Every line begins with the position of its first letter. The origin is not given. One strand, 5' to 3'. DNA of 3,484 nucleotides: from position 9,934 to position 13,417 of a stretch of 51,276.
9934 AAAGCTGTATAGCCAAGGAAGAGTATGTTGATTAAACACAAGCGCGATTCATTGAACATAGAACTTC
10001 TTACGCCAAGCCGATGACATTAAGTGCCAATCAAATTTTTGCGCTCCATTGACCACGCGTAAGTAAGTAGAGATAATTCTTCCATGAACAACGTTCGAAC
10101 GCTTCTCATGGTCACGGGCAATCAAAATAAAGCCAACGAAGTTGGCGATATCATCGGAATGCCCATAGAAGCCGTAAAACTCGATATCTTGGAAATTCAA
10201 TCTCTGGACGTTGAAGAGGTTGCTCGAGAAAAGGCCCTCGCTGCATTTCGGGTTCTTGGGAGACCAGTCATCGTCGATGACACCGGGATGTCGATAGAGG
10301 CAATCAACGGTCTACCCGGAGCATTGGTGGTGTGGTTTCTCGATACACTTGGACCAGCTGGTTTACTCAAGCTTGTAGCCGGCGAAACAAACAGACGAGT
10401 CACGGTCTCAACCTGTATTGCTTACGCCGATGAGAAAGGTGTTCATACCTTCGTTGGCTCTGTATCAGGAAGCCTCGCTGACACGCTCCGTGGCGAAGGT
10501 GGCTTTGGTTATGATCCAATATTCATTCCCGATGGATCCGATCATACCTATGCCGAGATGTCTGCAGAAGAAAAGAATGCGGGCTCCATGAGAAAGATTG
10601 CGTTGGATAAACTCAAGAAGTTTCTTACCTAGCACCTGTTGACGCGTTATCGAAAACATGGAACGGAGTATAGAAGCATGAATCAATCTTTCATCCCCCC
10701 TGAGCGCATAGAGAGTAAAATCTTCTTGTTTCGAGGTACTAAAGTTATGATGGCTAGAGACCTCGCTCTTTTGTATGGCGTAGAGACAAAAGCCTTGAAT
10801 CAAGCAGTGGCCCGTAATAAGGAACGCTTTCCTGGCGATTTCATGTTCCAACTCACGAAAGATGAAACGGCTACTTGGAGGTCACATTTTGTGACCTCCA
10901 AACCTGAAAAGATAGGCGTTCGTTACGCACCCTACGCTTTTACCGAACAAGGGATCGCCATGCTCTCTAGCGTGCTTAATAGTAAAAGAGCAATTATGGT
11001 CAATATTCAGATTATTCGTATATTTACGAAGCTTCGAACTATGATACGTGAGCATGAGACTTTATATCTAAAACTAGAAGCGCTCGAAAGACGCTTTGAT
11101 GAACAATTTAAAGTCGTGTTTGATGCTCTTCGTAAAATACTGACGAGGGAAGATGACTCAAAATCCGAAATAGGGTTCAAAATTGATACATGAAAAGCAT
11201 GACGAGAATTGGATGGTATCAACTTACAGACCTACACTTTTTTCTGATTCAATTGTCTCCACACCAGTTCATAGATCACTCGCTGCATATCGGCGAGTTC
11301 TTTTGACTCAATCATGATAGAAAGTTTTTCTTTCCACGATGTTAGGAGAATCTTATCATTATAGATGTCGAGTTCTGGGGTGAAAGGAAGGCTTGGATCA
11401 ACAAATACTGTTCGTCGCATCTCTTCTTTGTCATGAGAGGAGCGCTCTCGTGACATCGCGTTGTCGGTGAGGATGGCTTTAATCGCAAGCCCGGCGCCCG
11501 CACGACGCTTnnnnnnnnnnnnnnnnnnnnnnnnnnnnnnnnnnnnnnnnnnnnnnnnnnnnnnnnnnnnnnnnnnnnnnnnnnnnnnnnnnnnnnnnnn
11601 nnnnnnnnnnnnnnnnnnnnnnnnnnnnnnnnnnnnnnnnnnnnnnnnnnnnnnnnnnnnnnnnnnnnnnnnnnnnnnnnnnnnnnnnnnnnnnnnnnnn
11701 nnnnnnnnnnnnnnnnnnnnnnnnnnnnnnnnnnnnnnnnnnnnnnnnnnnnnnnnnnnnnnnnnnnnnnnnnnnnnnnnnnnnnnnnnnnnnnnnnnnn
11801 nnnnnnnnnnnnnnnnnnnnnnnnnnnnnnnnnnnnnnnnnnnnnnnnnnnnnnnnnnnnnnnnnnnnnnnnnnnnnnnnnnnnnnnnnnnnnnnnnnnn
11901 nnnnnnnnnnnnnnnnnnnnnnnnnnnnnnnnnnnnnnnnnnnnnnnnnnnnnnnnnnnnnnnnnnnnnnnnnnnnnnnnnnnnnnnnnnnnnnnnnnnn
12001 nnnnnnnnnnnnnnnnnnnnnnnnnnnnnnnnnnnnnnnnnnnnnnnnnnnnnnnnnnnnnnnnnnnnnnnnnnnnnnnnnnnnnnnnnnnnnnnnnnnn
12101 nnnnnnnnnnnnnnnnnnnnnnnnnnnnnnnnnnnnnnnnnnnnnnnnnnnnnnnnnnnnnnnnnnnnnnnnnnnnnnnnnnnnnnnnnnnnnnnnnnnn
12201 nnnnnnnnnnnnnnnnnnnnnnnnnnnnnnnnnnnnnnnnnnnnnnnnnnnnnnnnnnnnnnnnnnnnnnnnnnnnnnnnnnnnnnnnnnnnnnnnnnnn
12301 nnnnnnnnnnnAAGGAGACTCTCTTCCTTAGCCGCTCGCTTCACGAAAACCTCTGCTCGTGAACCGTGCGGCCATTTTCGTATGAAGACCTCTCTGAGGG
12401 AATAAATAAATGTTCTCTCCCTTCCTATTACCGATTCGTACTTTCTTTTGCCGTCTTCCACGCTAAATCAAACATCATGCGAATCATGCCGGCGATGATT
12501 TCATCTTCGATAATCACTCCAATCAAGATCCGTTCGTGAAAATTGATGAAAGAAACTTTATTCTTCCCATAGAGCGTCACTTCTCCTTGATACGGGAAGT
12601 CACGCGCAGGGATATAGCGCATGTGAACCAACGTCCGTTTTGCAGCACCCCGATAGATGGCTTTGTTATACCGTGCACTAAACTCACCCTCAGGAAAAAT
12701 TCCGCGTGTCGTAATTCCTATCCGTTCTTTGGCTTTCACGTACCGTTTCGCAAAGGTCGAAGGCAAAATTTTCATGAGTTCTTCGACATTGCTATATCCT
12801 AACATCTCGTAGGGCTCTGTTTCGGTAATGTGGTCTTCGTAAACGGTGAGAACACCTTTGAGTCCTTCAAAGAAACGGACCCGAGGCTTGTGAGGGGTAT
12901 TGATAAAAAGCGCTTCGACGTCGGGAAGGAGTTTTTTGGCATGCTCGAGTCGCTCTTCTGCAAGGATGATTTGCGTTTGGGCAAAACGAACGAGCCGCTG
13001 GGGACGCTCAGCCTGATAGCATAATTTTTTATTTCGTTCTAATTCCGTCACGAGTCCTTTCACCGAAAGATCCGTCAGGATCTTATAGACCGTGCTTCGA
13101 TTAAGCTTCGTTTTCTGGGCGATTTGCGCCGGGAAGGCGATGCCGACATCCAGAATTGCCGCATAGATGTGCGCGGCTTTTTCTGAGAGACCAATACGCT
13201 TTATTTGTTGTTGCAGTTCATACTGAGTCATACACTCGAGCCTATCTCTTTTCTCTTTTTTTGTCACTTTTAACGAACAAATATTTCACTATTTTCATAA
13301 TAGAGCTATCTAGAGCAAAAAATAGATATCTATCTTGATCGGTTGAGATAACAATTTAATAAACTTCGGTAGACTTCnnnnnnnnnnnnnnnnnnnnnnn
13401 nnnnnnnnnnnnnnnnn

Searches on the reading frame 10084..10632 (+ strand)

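Call 3: search_protein_families(library=pfam, proteins=[window:10084-10632:+], max_evalue=0.01)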
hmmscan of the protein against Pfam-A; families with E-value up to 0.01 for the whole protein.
window:10084-10632:+ (182 aa): 1 family
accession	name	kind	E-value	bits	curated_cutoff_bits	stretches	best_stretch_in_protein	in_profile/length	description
PF01725.21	Ham1p_like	-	5e-46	157.4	22.5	1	7-180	1-186/186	Ham1 family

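Call 4: search_protein_families(library=ncbifam, proteins=[window:10084-10632:+], max_evalue=0.01)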
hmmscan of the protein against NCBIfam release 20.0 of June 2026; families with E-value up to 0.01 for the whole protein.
window:10084-10632:+ (182 aa): 8 families
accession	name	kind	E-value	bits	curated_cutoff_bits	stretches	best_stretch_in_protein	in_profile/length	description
NF011396.0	PRK14821.1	equivalog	7.9e-50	169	203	1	6-181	2-180/185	XTP/dITP diphosphatase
TIGR00042.1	TIGR00042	equivalog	1.9e-44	151.2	145.35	1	7-181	2-183/184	RdgB/HAM1 family non-canonical purine NTP pyrophosphatase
NF011398.0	PRK14823.1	equivalog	2.7e-28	99.1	272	1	7-181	3-188/191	non-canonical purine NTP diphosphatase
NF011399.0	PRK14824.1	subfamily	5.1e-28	97.9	267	2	94-181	113-200/206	putative deoxyribonucleotide triphosphate pyrophosphatase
NF011397.0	PRK14822.1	equivalog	8.5e-27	93.8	234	1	6-181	3-193/201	XTP/dITP diphosphatase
NF011401.0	PRK14826.1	equivalog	1e-19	70.8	268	1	31-181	45-216/226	putative deoxyribonucleotide triphosphate pyrophosphatase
NF011400.0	PRK14825.1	equivalog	1.3e-17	64.2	246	1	5-181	2-194/199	putative deoxyribonucleotide triphosphate pyrophosphatase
NF002698.0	PRK02491.1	equivalog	3e-16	59.4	301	1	6-177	129-316/328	nucleoside-triphosphate diphosphatase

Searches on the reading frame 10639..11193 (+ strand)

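Call 3: search_protein_families(library=pfam, proteins=[window:10639-11193:+], max_evalue=0.01)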
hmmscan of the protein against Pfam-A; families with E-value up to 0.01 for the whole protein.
window:10639-11193:+ (184 aa): 1 family
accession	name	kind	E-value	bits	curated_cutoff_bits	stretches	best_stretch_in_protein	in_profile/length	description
PF10543.14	ORF6N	-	2e-32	111.8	27.8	1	26-112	1-86/86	ORF6N domain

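Call 4: search_protein_families(library=ncbifam, proteins=[window:10639-11193:+], max_evalue=0.01)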
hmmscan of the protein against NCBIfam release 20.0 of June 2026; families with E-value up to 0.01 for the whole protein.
window:10639-11193:+ (184 aa): 0 families

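Call 5: search_protein_families(library=padloc, proteins=[window:10639-11193:+], max_evalue=0.01)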
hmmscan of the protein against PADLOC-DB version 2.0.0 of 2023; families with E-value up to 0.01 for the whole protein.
window:10639-11193:+ (184 aa): 3 families
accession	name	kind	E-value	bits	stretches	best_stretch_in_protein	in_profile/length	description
PDLC04856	PDC-S05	-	9.9e-56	186.2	1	14-177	1-172/177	-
PDLC04869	PDC-S05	-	2e-53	179.6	1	17-176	10-172/306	-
PDLC04849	PDC-S05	-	1.4e-37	127.2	1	19-168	5-151/183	-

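Call 81: search_protein_families(library=phrogs, proteins=[window:10639-11193:+], max_evalue=0.001)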
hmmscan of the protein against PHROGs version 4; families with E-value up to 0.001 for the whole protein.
window:10639-11193:+ (184 aa): 6 families
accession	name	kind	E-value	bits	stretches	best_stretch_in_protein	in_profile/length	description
phrog_4792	-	transcription regulation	1.1e-26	95.1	1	24-141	13-131/268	anti-repressor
phrog_1760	-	transcription regulation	3.6e-06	27.8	1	30-121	14-107/232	anti-repressor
phrog_373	-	transcription regulation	7.4e-06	26.5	1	8-138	70-194/373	anti-repressor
phrog_1726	-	transcription regulation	1.2e-05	26.3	1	32-122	13-108/264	anti-repressor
phrog_7755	-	transcription regulation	7.8e-05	23.2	1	31-134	129-230/282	anti-repressor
phrog_2379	-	transcription regulation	0.00012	22.8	1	36-119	20-105/187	anti-repressor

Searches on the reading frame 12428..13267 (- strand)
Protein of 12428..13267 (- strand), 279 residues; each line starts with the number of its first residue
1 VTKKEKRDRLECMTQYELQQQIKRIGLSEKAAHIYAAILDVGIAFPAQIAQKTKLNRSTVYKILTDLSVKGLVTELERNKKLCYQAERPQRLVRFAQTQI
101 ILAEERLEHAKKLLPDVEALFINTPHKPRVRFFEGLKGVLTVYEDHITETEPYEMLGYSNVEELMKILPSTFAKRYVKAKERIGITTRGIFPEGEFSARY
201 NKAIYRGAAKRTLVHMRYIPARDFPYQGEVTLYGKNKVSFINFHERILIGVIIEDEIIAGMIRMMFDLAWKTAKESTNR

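Call 3: search_protein_families(library=pfam, proteins=[window:12428-13267:-], max_evalue=0.01)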
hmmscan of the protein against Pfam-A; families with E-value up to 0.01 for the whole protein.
window:12428-13267:- (279 aa): 4 families
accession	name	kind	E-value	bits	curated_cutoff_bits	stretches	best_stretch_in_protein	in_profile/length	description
PF01978.25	TrmB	-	7.9e-10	38.9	25.6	1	24-87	3-65/68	Sugar-specific transcriptional regulator TrmB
PF09339.16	HTH_IclR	-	0.00043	20.4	22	1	47-75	22-50/52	IclR helix-turn-helix domain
PF03965.22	Penicillinase_R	-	0.00067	20.4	22.6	1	48-99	26-77/115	Penicillinase repressor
PF12802.13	MarR_2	-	0.0091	16.6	27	0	44-74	21-51/61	MarR family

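Call 4: search_protein_families(library=ncbifam, proteins=[window:12428-13267:-], max_evalue=0.01)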
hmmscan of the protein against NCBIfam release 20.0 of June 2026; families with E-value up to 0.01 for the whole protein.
window:12428-13267:- (279 aa): 7 families
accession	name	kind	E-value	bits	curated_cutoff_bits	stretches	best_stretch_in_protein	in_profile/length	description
TIGR01884.1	cas_HTH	subfamily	0.00032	20.2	60.2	1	11-84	124-196/202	CRISPR-associated CARF protein Csa3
NF047906.1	CdPbTransRegCmtR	equivalog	0.00039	20.3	150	1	31-87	23-78/104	Cd(II)/Pb(II)-sensing metalloregulatory transcriptional regulator CmtR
NF047390.1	TransRegTrmBL1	equivalog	0.00059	18.9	650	1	13-110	1-97/341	HTH-type sugar sensing transcriptional regulator TrmBL1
NF053606.1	Sta1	subfamily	0.00064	19.8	80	1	26-80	17-71/100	Sta1 family transcriptional regulator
NF047392.1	TransRegTrmBHalo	equivalog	0.00086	18.4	500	1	17-86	8-76/349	HTH-type sugar sensing transcriptional regulator TrmB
NF040939.2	trans_reg_lrs14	equivalog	0.00087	19.3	90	1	26-90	18-80/103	Lrs14 family HTH-type transcriptional regulator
NF040851.1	tran_reg_TrmB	equivalog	0.0023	17.1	600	1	17-110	6-98/338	HTH-type sugar-sensing transcriptional regulator TrmB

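Call 5: search_protein_families(library=padloc, proteins=[window:12428-13267:-], max_evalue=0.01)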
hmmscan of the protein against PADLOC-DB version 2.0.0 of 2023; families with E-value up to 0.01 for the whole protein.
window:12428-13267:- (279 aa): 8 families
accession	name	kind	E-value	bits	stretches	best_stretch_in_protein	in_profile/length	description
PDLC01858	CARF3--CARF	-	1.8e-07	29.3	1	10-85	126-199/204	-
PDLC01434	CasR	-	0.00015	19.7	1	5-82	105-180/191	"CAS-I,CAS-II,CAS-III,CAS-IV,CAS-V,CAS-VI; associated_signaling"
PDLC01268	CasR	-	0.00083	17.4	1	21-84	116-174/179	"CAS-I,CAS-II,CAS-III,CAS-IV,CAS-V,CAS-VI; associated_signaling"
PDLC01044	Csa3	-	0.0012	16.8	1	23-78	130-183/194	Type I-A associated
PDLC01857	CARF3--CARF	-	0.0015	16.2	1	25-87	127-186/201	-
PDLC01438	Csa3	-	0.0022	16.1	1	28-107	147-222/305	"CAS-I,CAS-II,CAS-III,CAS-IV,CAS-V,CAS-VI; associated_signaling"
PDLC01850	CARF3--CARF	-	0.0039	15.1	1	18-82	136-198/209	-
PDLC04368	PDC-M05A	-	0.0089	13.9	0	47-89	33-75/201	-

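Call 81: search_protein_families(library=phrogs, proteins=[window:12428-13267:-], max_evalue=0.001)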
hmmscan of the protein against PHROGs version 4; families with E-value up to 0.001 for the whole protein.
window:12428-13267:- (279 aa): 0 families
